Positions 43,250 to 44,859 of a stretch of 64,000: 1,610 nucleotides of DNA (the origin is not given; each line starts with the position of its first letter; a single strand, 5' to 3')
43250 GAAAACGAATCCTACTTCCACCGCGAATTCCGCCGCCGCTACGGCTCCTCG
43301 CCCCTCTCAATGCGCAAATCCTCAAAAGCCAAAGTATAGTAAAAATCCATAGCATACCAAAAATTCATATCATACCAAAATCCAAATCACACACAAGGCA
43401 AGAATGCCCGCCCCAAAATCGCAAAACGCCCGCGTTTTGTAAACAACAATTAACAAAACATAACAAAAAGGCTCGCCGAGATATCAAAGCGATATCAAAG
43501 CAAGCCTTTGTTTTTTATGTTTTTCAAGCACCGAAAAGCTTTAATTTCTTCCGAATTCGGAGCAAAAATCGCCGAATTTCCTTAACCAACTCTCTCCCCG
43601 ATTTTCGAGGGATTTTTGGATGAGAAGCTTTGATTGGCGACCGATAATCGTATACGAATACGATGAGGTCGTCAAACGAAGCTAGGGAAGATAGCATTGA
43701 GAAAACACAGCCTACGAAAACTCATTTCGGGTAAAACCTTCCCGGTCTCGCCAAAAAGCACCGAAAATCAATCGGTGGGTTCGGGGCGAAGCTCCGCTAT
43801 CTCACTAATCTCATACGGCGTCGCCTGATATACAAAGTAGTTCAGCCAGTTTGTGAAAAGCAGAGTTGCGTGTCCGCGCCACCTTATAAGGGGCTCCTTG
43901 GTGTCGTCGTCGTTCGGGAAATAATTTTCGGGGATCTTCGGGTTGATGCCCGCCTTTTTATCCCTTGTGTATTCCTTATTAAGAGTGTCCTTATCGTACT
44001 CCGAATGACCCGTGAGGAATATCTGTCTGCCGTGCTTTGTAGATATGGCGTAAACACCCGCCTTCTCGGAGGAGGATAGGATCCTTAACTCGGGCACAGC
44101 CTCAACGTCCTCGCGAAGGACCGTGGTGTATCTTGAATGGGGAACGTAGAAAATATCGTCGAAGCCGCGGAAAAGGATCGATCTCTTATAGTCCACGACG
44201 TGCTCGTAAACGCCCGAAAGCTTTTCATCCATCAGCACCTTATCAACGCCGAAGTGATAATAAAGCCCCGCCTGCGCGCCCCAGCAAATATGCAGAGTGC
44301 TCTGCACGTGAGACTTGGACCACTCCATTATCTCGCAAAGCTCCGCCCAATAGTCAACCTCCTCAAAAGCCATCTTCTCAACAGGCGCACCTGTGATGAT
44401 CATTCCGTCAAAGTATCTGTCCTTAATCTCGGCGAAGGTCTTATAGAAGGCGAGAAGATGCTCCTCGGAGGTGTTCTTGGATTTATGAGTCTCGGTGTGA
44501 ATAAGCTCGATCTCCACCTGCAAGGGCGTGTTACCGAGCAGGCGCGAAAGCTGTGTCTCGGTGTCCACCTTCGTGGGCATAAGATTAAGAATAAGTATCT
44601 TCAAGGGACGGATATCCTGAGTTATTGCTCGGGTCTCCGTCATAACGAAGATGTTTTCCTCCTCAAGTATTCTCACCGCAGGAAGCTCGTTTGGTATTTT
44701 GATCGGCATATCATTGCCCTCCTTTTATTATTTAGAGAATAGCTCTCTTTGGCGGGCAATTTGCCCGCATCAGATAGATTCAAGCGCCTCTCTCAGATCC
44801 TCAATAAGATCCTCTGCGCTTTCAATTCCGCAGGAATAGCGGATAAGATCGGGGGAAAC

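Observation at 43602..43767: Three-copy ~160-nt intergenic element with compensatory base changes: candidate undescribed structured RNA or ssDNA element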

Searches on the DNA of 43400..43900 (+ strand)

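Call 7: search_rna_families(source=window, start=43400, end=43900, threshold=evalue, max_evalue=10, show_alignments=2)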
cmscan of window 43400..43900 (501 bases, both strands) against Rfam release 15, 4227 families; matches with E-value up to 10: 7.
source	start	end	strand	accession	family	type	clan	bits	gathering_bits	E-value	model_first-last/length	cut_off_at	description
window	43462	43551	-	RF01859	Phe_leader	Cis-reg; leader;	-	18.8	55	1.4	1-125/125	no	Phenylalanine leader peptide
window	43488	43632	-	RF00125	IS128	Gene; sRNA;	-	16.3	80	0.65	1-209/209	no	IS128 RNA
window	43457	43527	-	RF02066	STnc320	Gene; sRNA;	-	16.1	50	2.4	1-55/55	no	Salmonella enterica sRNA STnc320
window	43437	43557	+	RF02860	Arrc14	Gene; sRNA;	-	15.9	99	9.8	1-167/167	no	Actinobacillus sRNA 14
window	43452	43524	-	RF04128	MIR8562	Gene; miRNA;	-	13.3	211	6.5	80-163/242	no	MIR8562 microRNA precursor family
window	43400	43547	+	RF02742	Rev72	Gene; antisense;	-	10.3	289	1.2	248-426/426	5'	Soft rot Enterobacteriaceae Rev 72 asRNA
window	43455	43539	-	RF00619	U6atac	Gene; snRNA; splicing;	CL00009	10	33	5.5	53-123/126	no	U6atac minor spliceosomal RNA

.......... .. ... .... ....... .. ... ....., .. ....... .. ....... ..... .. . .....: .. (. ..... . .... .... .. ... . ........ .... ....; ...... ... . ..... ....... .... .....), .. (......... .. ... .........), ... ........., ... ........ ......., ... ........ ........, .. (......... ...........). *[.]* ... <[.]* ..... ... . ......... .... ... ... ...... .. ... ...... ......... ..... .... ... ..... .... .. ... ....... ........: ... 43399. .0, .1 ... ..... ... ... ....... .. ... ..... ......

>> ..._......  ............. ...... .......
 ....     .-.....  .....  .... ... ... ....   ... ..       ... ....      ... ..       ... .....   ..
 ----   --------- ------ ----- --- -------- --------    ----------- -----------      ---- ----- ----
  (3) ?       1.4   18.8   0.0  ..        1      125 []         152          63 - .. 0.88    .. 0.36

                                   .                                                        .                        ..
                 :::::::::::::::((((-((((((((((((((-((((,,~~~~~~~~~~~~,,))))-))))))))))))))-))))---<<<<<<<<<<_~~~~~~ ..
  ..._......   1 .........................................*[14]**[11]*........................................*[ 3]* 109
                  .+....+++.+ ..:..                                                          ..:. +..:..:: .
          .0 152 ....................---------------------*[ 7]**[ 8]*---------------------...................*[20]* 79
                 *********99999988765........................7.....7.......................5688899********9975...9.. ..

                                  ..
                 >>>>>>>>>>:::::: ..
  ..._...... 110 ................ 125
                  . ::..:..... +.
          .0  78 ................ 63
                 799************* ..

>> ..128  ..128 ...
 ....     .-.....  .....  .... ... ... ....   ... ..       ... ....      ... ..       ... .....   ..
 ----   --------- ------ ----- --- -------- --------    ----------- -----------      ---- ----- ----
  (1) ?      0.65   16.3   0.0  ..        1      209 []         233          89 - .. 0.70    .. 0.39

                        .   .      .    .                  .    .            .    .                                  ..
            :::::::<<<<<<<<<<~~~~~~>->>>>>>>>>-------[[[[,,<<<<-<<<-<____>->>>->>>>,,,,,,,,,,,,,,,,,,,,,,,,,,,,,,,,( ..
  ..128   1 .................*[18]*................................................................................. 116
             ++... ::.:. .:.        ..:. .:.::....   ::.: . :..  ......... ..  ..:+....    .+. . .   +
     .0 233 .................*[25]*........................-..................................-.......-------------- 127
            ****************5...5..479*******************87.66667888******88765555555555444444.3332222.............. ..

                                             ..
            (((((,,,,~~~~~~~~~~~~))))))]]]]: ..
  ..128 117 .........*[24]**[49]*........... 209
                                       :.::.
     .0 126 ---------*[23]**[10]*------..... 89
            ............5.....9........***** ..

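Call 38: search_dna_similar(query=window:43595-43775:+, collection=plasmids, mode=distant, max_evalue=0.01)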
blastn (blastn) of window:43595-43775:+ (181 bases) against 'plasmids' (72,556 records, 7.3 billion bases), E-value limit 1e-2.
No match.

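Call 39: search_dna_similar(query=window:43595-43775:+, collection=phages, mode=distant, max_evalue=0.01)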
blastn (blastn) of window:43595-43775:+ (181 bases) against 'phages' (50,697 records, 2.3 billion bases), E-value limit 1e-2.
No match.

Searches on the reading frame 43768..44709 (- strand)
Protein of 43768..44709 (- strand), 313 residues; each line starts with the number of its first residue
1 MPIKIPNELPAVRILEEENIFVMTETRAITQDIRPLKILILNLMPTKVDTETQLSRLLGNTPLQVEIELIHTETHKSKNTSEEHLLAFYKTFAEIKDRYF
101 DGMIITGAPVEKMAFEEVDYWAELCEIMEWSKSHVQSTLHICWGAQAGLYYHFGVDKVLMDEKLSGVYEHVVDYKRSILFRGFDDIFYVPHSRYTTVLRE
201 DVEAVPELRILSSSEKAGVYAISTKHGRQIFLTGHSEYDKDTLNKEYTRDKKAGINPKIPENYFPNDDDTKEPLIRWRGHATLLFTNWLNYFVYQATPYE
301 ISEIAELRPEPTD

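Call 15: find_encoding_contigs(protein=window:43768-44709:-, flank=10000, max_places=10)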
Protein window:43768-44709:- (313 aa): 10 contigs read that carry it; 7 places shown.
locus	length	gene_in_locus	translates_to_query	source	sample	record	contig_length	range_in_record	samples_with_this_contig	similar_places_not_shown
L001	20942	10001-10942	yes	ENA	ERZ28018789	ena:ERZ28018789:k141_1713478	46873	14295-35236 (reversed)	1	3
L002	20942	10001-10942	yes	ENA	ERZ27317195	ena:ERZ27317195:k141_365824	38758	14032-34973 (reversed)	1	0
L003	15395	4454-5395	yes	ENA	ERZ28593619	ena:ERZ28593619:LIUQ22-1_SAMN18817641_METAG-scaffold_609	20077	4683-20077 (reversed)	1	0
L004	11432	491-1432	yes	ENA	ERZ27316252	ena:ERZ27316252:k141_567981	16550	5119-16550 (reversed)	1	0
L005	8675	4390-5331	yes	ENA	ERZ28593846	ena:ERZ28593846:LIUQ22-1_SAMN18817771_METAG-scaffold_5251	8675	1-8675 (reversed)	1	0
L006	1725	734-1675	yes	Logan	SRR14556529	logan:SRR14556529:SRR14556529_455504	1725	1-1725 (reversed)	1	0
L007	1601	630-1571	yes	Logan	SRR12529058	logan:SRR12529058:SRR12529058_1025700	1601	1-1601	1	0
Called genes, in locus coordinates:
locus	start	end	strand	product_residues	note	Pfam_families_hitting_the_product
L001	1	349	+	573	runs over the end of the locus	PF01841:Transglut_core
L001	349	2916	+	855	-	PF00403:HMA, PF00122:E1-E2_ATPase, PF00702:Hydrolase, PF00403:HMA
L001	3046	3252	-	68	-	PF13443:HTH_26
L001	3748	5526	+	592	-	PF02690:Na_Pi_cotrans, PF01895:PhoU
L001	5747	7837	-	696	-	-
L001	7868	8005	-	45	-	-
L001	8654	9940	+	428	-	PF01053:Cys_Met_Meta_PP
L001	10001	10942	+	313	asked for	PF04204:HTS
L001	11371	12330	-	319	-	PF02311:AraC_binding, PF07883:Cupin_2 (weak), PF12833:HTH_18, PF00165:HTH_AraC (weak)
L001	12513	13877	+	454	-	PF00370:FGGY_N, PF02782:FGGY_C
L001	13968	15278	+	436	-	PF06134:RhaA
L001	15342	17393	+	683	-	-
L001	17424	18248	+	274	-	PF00596:Aldolase_II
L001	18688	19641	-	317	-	PF16126:DUF4838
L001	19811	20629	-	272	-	PF02811:PHP (weak)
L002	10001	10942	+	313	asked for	PF04204:HTS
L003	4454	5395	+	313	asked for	PF04204:HTS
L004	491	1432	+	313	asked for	PF04204:HTS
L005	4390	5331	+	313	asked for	PF04204:HTS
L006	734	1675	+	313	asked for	PF04204:HTS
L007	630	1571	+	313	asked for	PF04204:HTS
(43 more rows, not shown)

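Call 27: find_related_loci(query=window:43768-44709:-, collection=genome_contigs, flank=10000)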
Query window:43768-44709:- (313 aa) in genome_contigs; peptide patterns used: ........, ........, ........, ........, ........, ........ (x = any residue, [..] = any of these).
600 stretches matched a pattern (row limit reached: there are more); 599 encode a relative of the query (tblastn E <= 1e-3); the best 80 are kept; 80 distinct loci.
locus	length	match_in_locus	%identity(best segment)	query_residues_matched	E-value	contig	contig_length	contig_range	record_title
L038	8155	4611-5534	84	1-308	0e+0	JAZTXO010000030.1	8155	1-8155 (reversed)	MAG: Eubacteriales bacterium isolate T1900045329_YK20190018.MAGScoT_cleanbin_000029 SGB_6500_k141_507832, whole genome s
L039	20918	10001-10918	84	1-306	0e+0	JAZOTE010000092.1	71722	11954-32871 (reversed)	MAG: Eubacteriales bacterium isolate T1900045541_YK20190235.MAGScoT_cleanbin_000025 SGB_7807_k141_1845101, whole genome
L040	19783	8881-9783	85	1-301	1e-180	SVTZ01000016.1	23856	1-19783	MAG: Oscillospiraceae bacterium isolate SIG708 NODE_41126_length_23856_cov_1.704960, whole genome shotgun sequence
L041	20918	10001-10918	83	1-306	2e-179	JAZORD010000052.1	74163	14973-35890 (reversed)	MAG: Eubacteriales bacterium isolate T1900045562_YK20190256.MAGScoT_cleanbin_000005 SGB_7915_k141_1509391, whole genome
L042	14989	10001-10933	82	1-310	4e-179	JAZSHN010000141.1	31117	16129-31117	MAG: Eubacteriales bacterium isolate T1900044574_TS20190040.MAGScoT_cleanbin_000069 SGB_482_k141_2107401, whole genome s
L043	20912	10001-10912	84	1-304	2e-178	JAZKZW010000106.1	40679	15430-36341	MAG: Eubacteriales bacterium isolate T1900045083_TC20190077.MAGScoT_cleanbin_000029 SGB_4673_k141_28369, whole genome sh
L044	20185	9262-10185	81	1-308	1e-177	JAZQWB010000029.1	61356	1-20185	MAG: Eubacteriales bacterium isolate T1900045166_TC20190160.MAGScoT_cleanbin_000034 SGB_5150_k141_1153922, whole genome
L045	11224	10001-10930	81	1-310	1e-177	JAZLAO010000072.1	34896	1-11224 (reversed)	MAG: Eubacteriales bacterium isolate T1900045075_TC20190069.MAGScoT_cleanbin_000015 SGB_4632_k141_2652076, whole genome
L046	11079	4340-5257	81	1-306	6e-176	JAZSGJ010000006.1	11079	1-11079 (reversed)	MAG: Eubacteriales bacterium isolate T1900044578_TS20190044.MAGScoT_cleanbin_000070 SGB_536_k141_2290020, whole genome s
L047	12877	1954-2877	81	1-308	3e-176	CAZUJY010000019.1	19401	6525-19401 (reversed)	MAG TPA_asm: uncultured Ruminococcus sp. isolate SRP315200_co1_543 genome assembly, contig: NODE_5222_length_19401_cov_1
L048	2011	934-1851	80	1-306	0e+0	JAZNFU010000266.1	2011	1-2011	MAG: Eubacteriales bacterium isolate T1900044711_TS20190177.MAGScoT_cleanbin_000049 SGB_1834_k141_403603, whole genome s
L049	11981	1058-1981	79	1-308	2e-173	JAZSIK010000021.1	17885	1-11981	MAG: Eubacteriales bacterium isolate T1900044572_TS20190038.MAGScoT_cleanbin_000021 SGB_439_k141_2256633, whole genome s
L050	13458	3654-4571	80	1-306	1e-172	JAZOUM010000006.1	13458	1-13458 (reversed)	MAG: Eubacteriales bacterium isolate T1900045532_YK20190226.MAGScoT_cleanbin_000047 SGB_7737_k141_2888657, whole genome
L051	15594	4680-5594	73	1-305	1e-162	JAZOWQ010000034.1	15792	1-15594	MAG: Faecousia sp. isolate T1900045518_YK20190212.MAGScoT_cleanbin_000043 SGB_7640_k141_2181171, whole genome shotgun se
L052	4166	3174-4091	73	1-306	3e-167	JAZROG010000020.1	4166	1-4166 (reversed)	MAG: Eubacteriales bacterium isolate T1900045394_YK20190084.MAGScoT_cleanbin_000007 SGB_6949_k141_1697645, whole genome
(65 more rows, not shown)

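Call 70: find_homologous_proteins(query=window:43768-44709:-, max_evalue=1e-100)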
Query window:43768-44709:- (313 aa): 7979 proteins with E <= 1e-100 among 8000 candidates; the best 120 are listed.
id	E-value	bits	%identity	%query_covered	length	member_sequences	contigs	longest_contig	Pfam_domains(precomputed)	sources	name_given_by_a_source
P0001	8.0e-211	717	100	100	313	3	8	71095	PF04204.23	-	-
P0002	6.4e-199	678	94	100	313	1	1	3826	PF04204.23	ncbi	-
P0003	1.8e-194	663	91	100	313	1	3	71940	PF04204.23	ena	-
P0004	2.0e-192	656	89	100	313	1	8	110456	PF04204.23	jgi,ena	-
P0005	2.6e-192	656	89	100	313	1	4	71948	PF04204.23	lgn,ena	-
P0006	1.2e-191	654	88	100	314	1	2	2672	PF04204.23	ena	-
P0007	2.4e-191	653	89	100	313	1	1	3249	PF04204.23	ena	-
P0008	6.3e-191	651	89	100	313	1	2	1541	PF04204.23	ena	-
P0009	4.8e-190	649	89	100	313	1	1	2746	PF04204.23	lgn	-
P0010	8.6e-190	648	89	100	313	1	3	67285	PF04204.23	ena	-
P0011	1.2e-189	647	89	100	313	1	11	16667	PF04204.23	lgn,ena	-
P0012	1.6e-189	647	88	100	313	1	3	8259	PF04204.23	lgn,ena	-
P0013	1.6e-187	640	90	97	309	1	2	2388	PF04204.23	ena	-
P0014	6.9e-187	638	89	97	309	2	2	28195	PF04204.23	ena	-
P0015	4.7e-185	632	89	96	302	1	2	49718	PF04204.23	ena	-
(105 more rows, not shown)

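Call 71: find_encoding_contigs(protein=P0003, flank=10000, max_places=3)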
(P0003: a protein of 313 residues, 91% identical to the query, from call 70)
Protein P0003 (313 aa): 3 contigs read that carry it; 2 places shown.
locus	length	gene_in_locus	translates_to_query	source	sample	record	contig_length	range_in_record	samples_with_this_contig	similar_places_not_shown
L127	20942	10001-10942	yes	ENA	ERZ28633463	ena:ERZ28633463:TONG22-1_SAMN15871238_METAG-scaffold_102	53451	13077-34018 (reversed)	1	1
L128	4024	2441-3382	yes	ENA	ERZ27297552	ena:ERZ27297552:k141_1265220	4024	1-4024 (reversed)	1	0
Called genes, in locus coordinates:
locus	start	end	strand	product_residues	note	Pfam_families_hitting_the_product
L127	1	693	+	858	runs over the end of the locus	PF00403:HMA, PF00122:E1-E2_ATPase, PF00702:Hydrolase, PF00403:HMA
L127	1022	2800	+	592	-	PF02690:Na_Pi_cotrans, PF01895:PhoU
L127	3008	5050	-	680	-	-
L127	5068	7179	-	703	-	-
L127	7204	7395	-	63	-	-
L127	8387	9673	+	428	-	PF01053:Cys_Met_Meta_PP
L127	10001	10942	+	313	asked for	PF04204:HTS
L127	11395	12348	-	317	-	PF02311:AraC_binding, PF07883:Cupin_2 (weak), PF12833:HTH_18, PF00165:HTH_AraC (weak)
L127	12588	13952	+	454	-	PF00370:FGGY_N, PF02782:FGGY_C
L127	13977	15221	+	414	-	PF06134:RhaA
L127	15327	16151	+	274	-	PF00596:Aldolase_II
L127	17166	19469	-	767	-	PF02837:Glyco_hydro_2_N (weak), PF22666:Glyco_hydro_2_N2, PF00703:Glyco_hydro_2, PF02836:Glyco_hydro_2_C, PF16355:DUF4982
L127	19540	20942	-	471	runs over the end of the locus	PF07690:MFS_1, PF13347:MFS_2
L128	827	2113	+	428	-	PF01053:Cys_Met_Meta_PP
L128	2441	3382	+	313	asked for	PF04204:HTS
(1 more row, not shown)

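Call 72: find_encoding_contigs(protein=P0004, flank=10000, max_places=3)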
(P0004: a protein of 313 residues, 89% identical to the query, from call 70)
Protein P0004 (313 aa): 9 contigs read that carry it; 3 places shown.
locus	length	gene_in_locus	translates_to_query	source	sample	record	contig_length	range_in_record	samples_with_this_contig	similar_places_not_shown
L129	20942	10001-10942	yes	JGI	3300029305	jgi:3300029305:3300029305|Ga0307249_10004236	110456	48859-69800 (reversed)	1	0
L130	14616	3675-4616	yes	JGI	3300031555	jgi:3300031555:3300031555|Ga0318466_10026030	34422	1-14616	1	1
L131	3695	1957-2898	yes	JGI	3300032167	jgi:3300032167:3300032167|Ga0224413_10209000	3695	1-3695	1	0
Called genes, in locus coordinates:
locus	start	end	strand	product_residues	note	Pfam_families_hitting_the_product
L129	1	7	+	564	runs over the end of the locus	PF01841:Transglut_core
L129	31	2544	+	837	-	PF00403:HMA, PF00122:E1-E2_ATPase, PF00702:Hydrolase, PF08282:Hydrolase_3 (faint), PF00403:HMA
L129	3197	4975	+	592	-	PF02690:Na_Pi_cotrans, PF01895:PhoU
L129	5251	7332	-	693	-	-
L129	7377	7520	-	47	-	-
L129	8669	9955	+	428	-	PF01053:Cys_Met_Meta_PP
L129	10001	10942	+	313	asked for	PF04204:HTS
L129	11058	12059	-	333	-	PF02311:AraC_binding, PF07883:Cupin_2 (weak), PF12833:HTH_18, PF00165:HTH_AraC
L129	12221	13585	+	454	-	PF00370:FGGY_N, PF02782:FGGY_C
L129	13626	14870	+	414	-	PF06134:RhaA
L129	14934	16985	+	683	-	-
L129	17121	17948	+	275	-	PF00596:Aldolase_II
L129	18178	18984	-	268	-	PF02811:PHP (weak)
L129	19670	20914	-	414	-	PF07690:MFS_1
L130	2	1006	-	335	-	?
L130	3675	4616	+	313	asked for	PF04204:HTS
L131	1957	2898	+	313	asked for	PF04204:HTS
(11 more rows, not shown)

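Call 73: find_encoding_contigs(protein=P0002, flank=10000, max_places=2)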
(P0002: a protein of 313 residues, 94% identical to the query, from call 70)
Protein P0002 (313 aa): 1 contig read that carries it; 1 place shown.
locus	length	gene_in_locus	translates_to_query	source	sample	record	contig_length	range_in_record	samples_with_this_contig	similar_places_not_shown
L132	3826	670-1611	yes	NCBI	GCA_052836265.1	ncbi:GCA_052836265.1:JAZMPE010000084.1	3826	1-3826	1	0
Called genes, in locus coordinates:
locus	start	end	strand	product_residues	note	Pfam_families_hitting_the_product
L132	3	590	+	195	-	?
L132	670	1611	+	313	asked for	PF04204:HTS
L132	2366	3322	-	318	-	PF02311:AraC_binding, PF07883:Cupin_2, PF12833:HTH_18, PF00165:HTH_AraC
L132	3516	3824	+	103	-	?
